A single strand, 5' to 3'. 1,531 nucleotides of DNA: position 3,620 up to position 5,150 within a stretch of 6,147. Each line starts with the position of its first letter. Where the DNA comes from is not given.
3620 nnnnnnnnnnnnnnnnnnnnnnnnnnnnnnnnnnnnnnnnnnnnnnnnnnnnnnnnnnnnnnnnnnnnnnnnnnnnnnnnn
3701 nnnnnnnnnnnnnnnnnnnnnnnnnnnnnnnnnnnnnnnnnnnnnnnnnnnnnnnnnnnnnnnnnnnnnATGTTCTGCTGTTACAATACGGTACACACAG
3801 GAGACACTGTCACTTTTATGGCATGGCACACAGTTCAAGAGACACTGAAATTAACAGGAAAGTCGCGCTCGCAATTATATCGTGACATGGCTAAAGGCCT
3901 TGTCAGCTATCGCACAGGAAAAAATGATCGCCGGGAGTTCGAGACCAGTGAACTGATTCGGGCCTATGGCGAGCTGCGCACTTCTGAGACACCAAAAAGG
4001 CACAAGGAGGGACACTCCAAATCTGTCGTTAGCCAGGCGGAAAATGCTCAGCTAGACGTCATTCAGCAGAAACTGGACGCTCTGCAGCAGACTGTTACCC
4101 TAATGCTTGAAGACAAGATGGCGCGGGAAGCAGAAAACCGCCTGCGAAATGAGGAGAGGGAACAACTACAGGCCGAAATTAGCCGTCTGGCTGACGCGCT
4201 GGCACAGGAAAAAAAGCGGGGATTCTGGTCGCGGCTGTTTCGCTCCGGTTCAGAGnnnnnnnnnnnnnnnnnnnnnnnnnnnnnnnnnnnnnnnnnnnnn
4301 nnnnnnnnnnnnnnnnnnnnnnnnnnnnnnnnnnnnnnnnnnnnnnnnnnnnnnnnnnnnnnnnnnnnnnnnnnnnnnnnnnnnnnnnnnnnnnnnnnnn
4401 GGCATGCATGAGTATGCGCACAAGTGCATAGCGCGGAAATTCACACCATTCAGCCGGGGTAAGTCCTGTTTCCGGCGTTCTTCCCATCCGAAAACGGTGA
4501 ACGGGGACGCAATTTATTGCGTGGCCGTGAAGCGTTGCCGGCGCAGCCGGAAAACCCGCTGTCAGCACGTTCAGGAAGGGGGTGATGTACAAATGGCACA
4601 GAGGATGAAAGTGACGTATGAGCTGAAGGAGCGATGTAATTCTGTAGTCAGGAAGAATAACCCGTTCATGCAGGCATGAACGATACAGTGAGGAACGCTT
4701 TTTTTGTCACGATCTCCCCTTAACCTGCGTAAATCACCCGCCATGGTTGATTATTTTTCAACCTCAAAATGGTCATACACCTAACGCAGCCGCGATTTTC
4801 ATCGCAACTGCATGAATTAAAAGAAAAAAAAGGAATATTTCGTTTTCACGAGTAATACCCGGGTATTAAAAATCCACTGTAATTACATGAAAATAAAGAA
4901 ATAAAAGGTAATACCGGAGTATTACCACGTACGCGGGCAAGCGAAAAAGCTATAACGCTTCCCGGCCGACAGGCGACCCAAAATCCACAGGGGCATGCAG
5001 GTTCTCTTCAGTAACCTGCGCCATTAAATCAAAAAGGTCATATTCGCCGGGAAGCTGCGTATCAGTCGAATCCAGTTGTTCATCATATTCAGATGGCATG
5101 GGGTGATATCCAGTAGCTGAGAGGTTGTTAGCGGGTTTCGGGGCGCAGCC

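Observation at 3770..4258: Divergent HTH plus coiled-coil protein of unknown role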

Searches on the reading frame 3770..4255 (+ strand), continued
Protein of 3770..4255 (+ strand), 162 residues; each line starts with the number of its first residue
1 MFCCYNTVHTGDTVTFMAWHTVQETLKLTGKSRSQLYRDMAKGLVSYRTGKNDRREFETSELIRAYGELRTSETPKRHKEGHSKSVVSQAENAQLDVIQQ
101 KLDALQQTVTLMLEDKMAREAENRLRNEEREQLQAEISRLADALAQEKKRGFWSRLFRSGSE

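Call 71: get_annotated_region(hit=H102, flank=2500)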
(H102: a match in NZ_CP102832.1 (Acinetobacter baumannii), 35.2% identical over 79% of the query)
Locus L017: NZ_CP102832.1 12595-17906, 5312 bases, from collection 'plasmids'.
description: Acinetobacter baumannii strain AB3927 plasmid pAB3927, complete sequence
organism: Acinetobacter baumannii (NCBI taxid 470)
taxonomy: Bacteria; Pseudomonadota; Gammaproteobacteria; Moraxellales; Moraxellaceae; Acinetobacter; Acinetobacter baumannii
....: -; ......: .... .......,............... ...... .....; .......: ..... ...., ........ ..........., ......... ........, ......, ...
typing (MOB-suite, as given by PLSDB): mobilizable; replicon rep_cluster_1226; relaxase MOBQ
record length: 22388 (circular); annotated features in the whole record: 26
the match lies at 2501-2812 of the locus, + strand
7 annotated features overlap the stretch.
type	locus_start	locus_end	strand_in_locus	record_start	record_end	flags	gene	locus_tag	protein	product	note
CDS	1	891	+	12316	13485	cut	-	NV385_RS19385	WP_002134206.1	MobA/MobL family protein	-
CDS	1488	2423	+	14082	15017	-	repM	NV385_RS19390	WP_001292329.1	replication initiation protein RepM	GO:0006270 - DNA replication initiation [Evidence IEA]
CDS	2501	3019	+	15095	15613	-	-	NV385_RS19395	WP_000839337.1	plasmid replication DNA-binding protein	-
CDS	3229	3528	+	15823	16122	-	-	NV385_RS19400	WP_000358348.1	hypothetical protein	-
CDS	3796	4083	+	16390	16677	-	-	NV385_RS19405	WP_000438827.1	BrnT family toxin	-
CDS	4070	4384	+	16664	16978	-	-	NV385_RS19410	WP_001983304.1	BrnA antitoxin family protein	-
CDS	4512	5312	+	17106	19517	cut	znuD2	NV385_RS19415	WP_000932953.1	TonB-dependent receptor ZnuD2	-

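Call 72: get_annotated_region(hit=H97, flank=2600)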
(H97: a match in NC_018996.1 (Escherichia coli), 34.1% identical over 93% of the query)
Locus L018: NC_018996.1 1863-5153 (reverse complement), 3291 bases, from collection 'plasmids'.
description: Escherichia coli plasmid pHUSEC41-4, complete sequence
organism: Escherichia coli (NCBI taxid 562)
taxonomy: Bacteria; Pseudomonadota; Gammaproteobacteria; Enterobacterales; Enterobacteriaceae; Escherichia; Escherichia coli
host: -; source: -; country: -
typing (MOB-suite, as given by PLSDB): mobilizable; replicon rep_cluster_2350; relaxase MOBF
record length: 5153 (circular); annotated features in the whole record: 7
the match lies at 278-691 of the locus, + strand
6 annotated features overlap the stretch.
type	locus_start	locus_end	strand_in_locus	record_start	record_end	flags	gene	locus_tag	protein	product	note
CDS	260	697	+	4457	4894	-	-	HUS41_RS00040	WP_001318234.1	hypothetical protein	-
CDS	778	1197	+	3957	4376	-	-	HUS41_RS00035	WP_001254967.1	Exc2 family lipoprotein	-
CDS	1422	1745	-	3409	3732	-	mobA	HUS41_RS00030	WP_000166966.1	plasmid mobilization protein MobA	GO:0006355 - regulation of DNA-templated transcription [Evidence IEA]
CDS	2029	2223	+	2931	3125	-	-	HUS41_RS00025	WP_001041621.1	Rop family plasmid primer RNA-binding protein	-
CDS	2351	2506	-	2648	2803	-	-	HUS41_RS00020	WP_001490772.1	hypothetical protein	-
CDS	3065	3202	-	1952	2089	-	-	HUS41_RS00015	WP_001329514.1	colicin release lysis protein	GO:0019835 - cytolysis [Evidence IEA]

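Call 75: find_related_loci(query=A1, collection=genome_contigs, flank=4000)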
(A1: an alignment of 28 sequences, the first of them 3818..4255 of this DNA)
Query A1 (146 aa) in genome_contigs; peptide patterns used: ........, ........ (x = any residue, [..] = any of these).
36 stretches matched a pattern; 9 encode a relative of the query (tblastn E <= 1e-3); 9 distinct loci.
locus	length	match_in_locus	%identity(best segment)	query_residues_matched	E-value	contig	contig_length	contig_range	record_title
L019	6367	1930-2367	86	1-146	1e-82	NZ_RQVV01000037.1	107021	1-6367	Erwinia endophytica strain A41C3 Seq38, whole genome shotgun sequence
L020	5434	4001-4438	82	1-146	2e-77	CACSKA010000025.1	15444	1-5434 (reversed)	Chryseobacterium sp. 18061 isolate 18061_Chryseobacterium1_Ancestor genome assembly, contig: NODE_25, whole genome shotg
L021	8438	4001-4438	82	1-146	2e-77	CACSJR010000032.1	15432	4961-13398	Citrobacter sp. 18056 isolate 18056_Citrobacter_Ancestor genome assembly, contig: NODE_32, whole genome shotgun sequence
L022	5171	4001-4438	79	1-146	3e-74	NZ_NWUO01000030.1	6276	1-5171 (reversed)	Mixta theicola strain QC88-366 Contig0030, whole genome shotgun sequence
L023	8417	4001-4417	69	1-143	2e-53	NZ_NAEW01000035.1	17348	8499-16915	Citrobacter braakii strain ATCC 51113 CbraakiiATCC_L001_NODE_35_length_17348__105.061, whole genome shotgun sequence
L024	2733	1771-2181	61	1-141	7e-53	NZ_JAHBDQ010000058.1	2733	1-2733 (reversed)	Pseudomonas sp. A-RE-19 NODE_62, whole genome shotgun sequence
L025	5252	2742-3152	61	1-141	1e-52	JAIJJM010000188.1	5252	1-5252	MAG: Collinsella sp. isolate Map_57_008 contig_100_2433, whole genome shotgun sequence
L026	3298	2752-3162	60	1-141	3e-52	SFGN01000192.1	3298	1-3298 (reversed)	MAG: Lachnospiraceae bacterium isolate W0P5.016 Contig7442, whole genome shotgun sequence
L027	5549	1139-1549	60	1-141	2e-46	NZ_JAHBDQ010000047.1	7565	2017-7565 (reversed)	Pseudomonas sp. A-RE-19 NODE_52, whole genome shotgun sequence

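Call 81: search_protein_families(proteins=[window:3818-4255:+, L017:2501-3016:+, L005:2501-2899:+], library=padloc, max_evalue=0.01)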
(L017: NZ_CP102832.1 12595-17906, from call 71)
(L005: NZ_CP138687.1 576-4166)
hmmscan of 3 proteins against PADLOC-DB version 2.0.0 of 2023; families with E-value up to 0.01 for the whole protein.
window:3818-4255:+ (146 aa): 1 family
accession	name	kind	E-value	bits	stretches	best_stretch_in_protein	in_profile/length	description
PDLC04133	mad1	-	0.00029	19.1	1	2-50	4-51/60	mads_1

L017:2501-3016:+ (172 aa): 0 families

L005:2501-2899:+ (133 aa): 1 family
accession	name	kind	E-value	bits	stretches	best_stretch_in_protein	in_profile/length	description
PDLC04133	mad1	-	2.8e-06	25.5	1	2-29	4-31/60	mads_1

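Call 102: profile_search(protein=L007:1614-2114:-)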
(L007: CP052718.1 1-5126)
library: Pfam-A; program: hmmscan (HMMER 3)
A. the first sequence (167 residues): domains with independent E <= 10: 1; with E <= 0.001: 1
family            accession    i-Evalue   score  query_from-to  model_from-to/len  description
ColA_N            PF22348.1     1.9e-07    31.2      52-95          4-47/47  Colicin-A N-terminal domain

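Call 106: search_dna_similar(query=window:3818-4255:+, collection=phages, mode=protein, max_evalue=0.001, max_rows=10)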
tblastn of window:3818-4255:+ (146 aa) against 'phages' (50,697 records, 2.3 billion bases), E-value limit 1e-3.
Records with a match: 1; places in all: 1; records where one place covers at least 80% of the query: 0.
Best place of each record, by identity: <60% 1.
By first word of the organism name: Klebsiella 1.
By host as written in the record: Klebsiella pneumoniae 1.
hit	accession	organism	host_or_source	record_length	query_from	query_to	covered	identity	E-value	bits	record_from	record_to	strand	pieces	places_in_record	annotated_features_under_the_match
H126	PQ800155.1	Klebsiella phage Kpn_R1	Klebsiella pneumoniae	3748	1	97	66%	35.6%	5e-6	50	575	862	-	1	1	record has no annotation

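Call 111: find_encoding_contigs(protein=P0166, max_places=1, flank=3000)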
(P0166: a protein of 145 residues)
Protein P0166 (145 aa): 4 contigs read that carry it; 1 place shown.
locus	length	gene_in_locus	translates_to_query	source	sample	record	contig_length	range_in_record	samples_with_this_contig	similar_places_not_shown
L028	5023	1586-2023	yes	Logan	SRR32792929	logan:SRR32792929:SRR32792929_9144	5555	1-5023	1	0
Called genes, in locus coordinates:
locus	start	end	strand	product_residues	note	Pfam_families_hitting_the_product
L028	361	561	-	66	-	-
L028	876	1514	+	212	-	PF00239:Resolvase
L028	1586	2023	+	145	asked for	PF00376:MerR, PF12728:HTH_17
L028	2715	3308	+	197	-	-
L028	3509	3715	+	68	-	-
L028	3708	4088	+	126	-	-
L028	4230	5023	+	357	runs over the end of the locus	PF23343:REP_ORF2-G2P (weak)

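Call 112: find_encoding_contigs(protein=P0215, max_places=1, flank=3000)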
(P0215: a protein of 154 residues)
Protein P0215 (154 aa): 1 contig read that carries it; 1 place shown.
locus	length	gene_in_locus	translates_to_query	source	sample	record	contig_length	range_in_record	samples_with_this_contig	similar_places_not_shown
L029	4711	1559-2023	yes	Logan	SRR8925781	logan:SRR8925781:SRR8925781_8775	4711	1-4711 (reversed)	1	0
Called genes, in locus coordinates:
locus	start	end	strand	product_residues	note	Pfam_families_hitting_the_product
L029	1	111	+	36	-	?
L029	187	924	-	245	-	PF02661:Fic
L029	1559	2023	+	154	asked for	-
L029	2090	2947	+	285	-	PF00753:Lactamase_B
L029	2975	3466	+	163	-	-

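Call 113: find_encoding_contigs(protein=P0188, max_places=1, flank=3000)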
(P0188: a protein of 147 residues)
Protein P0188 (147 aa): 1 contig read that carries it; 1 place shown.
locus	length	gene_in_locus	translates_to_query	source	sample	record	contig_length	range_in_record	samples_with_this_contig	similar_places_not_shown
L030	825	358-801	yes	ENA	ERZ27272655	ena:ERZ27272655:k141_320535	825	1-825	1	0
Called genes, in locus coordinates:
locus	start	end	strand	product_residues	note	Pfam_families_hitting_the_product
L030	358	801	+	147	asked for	PF02954:HTH_8 (weak), PF12728:HTH_17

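Call 114: find_encoding_contigs(protein=P0253, max_places=1, flank=3000)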
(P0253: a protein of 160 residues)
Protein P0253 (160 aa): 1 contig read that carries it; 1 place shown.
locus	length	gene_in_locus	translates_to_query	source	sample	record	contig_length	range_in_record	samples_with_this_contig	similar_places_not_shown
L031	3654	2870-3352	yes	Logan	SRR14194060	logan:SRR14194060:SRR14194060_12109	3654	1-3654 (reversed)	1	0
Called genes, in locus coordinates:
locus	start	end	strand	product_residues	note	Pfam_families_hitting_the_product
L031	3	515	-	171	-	?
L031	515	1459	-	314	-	-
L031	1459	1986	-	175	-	-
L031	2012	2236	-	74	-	-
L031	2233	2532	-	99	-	PF12728:HTH_17 (weak)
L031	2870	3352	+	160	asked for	PF12728:HTH_17 (weak)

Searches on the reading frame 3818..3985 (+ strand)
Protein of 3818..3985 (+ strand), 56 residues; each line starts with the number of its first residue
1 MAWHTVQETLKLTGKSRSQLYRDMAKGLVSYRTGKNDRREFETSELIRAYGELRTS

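Call 98: search_solved_structures(query=A5, max_evalue=10, show_alignments=3)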
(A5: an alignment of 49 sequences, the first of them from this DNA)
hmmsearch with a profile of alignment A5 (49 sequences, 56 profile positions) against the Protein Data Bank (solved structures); distinct sequences matched with E-value up to 10: 10.
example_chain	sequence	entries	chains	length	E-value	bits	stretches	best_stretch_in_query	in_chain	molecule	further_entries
7zbs_X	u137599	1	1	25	0.012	18.5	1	7-22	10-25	HTH_8cm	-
4j2n_A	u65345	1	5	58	0.15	15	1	4-29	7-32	Gp37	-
9i6f_G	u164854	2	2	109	0.26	14.3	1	1-27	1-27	Cytochrome c oxidase subunit 6A1, mitochondrial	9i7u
1uly_A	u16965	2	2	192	0.46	13.5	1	3-26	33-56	hypothetical protein PH1932 | hypothetical transcription regulator protein, PH1932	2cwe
3gla_A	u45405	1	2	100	0.5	13.4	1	12-54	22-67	Low molecular weight heat shock protein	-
3gt6_A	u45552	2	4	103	0.54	13.3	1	12-54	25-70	Low molecular weight heat shock protein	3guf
8ezt_A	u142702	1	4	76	0.95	12.5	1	5-34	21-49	HipB(Lp)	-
5d1w_A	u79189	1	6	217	1.2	12.2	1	4-23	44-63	Rv3249c transcriptional regulator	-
3w15_B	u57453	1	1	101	1.4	12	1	19-39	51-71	Peroxisomal membrane protein PEX21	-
24yw_M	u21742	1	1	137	7.4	9.6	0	10-27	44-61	Large ribosomal subunit protein uL16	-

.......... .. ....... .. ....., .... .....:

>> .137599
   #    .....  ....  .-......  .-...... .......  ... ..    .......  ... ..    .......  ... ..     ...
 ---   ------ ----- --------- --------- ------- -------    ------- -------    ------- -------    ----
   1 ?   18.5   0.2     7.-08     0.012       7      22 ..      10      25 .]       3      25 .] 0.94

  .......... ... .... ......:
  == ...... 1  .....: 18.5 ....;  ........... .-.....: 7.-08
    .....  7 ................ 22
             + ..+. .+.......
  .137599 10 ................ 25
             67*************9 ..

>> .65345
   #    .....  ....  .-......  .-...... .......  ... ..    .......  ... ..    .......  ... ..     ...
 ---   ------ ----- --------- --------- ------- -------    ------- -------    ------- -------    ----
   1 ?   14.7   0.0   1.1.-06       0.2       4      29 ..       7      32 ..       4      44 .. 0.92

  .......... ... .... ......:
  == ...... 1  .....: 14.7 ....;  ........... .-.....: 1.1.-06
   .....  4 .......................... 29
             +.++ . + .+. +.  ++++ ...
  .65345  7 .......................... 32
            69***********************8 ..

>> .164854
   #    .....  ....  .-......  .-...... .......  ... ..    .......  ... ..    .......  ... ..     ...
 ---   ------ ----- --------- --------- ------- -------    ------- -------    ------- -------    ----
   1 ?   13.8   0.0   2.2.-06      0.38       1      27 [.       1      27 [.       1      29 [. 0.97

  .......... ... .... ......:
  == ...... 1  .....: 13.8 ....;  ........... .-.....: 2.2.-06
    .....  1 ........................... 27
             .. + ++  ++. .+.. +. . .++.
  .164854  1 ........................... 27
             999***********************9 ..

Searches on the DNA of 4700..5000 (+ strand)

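Call 51: search_dna_similar(query=window:4700-5000:+, collection=plasmids, mode=near, rows=spread, max_rows=25)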
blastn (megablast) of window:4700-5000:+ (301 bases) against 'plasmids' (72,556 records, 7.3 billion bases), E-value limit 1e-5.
Records with a match: 633; places in all: 655; records where one place covers at least 80% of the query: 399.
Best place of each record, by identity: >=99% 168; 95-99% 113; 90-95% 77; 80-90% 275.
By first word of the organism name: Escherichia 283; Klebsiella 198; Shigella 59; Salmonella 50; Enterobacter 19; Citrobacter 14; Serratia 4; Raoultella 4; Proteus 1; Bacillus 1.
By predicted mobility (MOB-suite, as given by PLSDB): mobilizable 444; non-mobilizable 160; conjugative 29.
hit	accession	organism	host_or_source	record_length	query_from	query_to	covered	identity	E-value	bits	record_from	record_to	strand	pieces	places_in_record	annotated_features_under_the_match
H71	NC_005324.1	Escherichia coli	-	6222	1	301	100%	100.0%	4e-156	556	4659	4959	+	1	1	hypothetical protein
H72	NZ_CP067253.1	Escherichia coli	cell culture,imported food: chilli ...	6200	1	301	100%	100.0%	4e-156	556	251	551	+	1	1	hypothetical protein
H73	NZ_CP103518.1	Escherichia coli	Homo sapiens,blood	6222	1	301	100%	100.0%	4e-156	556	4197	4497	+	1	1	hypothetical protein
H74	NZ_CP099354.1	Escherichia marmotae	culture,Pooled sediment sample ...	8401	1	301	100%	100.0%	4e-156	556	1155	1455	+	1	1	hypothetical protein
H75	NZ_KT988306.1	Shigella sonnei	-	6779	1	301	100%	100.0%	4e-156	556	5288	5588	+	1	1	hypothetical protein (x2)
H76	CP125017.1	Escherichia coli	Fecal sludge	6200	1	301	100%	100.0%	4e-156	556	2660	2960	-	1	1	hypothetical protein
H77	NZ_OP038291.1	Shigella sonnei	-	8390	1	299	99%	100.0%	6e-155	553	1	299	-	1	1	hypothetical protein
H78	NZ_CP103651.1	Escherichia coli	Homo sapiens,blood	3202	1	301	100%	97.7%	2e-144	518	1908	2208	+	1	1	hypothetical protein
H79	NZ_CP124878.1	Klebsiella pneumoniae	Homo sapiens,urine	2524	1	301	100%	97.7%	2e-144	518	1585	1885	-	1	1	none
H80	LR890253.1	Klebsiella pneumoniae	Homo sapiens,rectal swab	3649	1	301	100%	88.5%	1e-97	363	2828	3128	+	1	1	record has no annotation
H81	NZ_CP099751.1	Klebsiella pneumoniae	Homo sapiens,Rectal swab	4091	1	301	100%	85.5%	5e-81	307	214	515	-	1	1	hypothetical protein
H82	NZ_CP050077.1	Enterobacter kobei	cell culture,water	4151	1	301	100%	84.4%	5e-76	291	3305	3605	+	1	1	hypothetical protein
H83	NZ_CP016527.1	Salmonella enterica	Equus ferus caballus,Equine Body ...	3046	1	301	100%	82.4%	2e-65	255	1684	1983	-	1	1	hypothetical protein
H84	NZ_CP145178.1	Klebsiella pneumoniae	Homo sapiens,Peri-rectal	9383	19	301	94%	86.8%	1e-82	313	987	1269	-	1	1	hypothetical protein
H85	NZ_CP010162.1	Escherichia coli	-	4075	19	301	94%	83.7%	1e-67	263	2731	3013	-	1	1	hypothetical protein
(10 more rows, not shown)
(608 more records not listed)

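Call 53: get_annotated_region(hit=H79, flank=2000)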
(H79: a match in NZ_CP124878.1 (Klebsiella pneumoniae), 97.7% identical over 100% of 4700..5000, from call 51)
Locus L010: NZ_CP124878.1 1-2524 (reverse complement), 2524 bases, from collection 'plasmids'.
description: Klebsiella pneumoniae strain K82 plasmid p5, complete sequence
organism: Klebsiella pneumoniae (NCBI taxid 573)
taxonomy: Bacteria; Pseudomonadota; Gammaproteobacteria; Enterobacterales; Enterobacteriaceae; Klebsiella; Klebsiella pneumoniae
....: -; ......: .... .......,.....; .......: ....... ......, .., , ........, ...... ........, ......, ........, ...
typing (MOB-suite, as given by PLSDB): mobilizable; replicon rep_cluster_2335
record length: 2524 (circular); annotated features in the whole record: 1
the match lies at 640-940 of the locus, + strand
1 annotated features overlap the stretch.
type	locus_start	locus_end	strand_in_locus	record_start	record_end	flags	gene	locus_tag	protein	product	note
CDS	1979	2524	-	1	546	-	-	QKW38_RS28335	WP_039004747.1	SHOCT domain-containing protein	-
